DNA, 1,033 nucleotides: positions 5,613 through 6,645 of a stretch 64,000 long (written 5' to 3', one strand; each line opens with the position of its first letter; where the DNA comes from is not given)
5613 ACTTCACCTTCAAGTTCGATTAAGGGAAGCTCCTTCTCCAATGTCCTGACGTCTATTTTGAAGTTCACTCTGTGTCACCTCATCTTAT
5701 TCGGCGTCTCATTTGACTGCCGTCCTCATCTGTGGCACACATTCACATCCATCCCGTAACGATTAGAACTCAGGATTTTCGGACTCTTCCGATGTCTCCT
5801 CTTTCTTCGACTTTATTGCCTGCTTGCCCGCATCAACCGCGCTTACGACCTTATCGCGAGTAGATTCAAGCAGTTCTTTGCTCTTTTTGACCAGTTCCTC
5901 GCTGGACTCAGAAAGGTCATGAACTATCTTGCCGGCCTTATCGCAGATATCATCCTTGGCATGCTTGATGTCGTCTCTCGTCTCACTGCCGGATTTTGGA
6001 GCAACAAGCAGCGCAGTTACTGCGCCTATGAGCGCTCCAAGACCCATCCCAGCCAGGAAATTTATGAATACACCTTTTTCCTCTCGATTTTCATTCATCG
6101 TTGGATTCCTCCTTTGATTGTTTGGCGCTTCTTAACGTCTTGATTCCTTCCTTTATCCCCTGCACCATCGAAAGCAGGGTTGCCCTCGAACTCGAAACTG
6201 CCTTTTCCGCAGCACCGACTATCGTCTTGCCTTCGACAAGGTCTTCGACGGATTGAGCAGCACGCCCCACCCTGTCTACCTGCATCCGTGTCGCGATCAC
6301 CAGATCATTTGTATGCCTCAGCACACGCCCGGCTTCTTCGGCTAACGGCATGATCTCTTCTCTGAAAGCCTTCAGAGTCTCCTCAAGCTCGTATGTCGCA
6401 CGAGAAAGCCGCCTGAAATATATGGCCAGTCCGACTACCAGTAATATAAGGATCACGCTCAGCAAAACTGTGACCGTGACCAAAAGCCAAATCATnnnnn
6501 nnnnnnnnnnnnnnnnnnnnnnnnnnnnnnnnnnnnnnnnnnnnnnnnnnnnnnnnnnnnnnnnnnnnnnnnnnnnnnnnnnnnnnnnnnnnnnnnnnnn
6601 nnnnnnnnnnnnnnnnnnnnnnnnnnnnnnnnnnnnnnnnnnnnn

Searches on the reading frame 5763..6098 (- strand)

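Call 43: search_protein_families(library=pfam, proteins=[window:5763-6098:-], max_evalue=0.00001)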
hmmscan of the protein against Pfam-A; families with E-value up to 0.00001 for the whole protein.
window:5763-6098:- (111 aa): 1 family
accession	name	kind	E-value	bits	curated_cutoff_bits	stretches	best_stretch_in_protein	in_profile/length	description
PF12732.12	YtxH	-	1.4e-17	64.3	37.5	1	15-84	1-70/71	YtxH-like protein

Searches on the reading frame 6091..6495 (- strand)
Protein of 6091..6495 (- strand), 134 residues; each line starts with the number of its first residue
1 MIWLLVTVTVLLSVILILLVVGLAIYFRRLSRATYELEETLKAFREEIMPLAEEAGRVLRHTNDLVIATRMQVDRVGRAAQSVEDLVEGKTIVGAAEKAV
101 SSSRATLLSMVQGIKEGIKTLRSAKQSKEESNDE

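Call 43: search_protein_families(library=pfam, proteins=[window:6091-6495:-], max_evalue=0.00001)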
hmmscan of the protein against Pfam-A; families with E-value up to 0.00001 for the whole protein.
window:6091-6495:- (134 aa): 1 family
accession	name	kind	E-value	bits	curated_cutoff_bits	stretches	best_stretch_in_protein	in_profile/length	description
PF06103.16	DUF948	-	1.3e-08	35.3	37.2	1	13-86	7-80/89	Bacterial protein of unknown function (DUF948)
